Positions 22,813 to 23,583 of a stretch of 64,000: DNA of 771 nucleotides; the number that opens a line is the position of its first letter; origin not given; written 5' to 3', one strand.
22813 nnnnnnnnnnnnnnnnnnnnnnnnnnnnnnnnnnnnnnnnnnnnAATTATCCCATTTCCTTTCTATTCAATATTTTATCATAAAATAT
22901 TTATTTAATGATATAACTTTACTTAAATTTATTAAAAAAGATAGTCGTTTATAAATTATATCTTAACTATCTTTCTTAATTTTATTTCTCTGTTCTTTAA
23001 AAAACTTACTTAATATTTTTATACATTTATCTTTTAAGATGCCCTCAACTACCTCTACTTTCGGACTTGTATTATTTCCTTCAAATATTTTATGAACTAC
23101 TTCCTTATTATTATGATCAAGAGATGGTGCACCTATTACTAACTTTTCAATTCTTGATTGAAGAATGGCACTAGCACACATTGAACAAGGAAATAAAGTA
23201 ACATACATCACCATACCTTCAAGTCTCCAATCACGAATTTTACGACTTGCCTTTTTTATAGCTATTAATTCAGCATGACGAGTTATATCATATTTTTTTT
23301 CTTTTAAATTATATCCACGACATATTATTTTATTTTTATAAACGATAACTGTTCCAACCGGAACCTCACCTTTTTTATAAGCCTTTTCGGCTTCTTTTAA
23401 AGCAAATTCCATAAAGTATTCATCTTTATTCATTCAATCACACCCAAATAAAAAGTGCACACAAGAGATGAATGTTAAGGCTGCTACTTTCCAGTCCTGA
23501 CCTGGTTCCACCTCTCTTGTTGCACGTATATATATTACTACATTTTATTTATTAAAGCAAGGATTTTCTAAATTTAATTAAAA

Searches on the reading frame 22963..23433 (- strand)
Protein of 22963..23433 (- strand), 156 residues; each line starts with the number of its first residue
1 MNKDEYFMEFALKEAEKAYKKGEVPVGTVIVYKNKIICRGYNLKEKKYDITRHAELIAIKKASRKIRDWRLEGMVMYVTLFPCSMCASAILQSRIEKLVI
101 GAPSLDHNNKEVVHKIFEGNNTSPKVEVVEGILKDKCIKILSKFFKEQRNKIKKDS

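Call 63: search_protein_families(library=pfam, proteins=[window:22963-23433:-], max_evalue=0.01)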
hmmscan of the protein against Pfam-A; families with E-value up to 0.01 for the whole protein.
window:22963-23433:- (156 aa): 5 families
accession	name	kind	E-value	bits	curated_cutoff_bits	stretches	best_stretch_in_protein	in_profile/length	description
PF14437.12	MafB19-deam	-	6e-36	123.9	27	1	2-149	2-142/142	MafB19-like deaminase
PF00383.29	dCMP_cyt_deam_1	-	1.2e-32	112.2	25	1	1-101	1-101/102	Cytidine and deoxycytidylate deaminase zinc-binding region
PF18750.7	SNAD4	-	0.00036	21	27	1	46-92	28-73/130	Secreted Novel AID/APOBEC-like Deaminase 4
PF14439.12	Bd3614-deam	-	0.00082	19.8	38.5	1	51-92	34-76/113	Bd3614-like deaminase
PF18771.7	APOBEC3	-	0.0034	17.9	27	1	43-92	25-72/137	APOBEC3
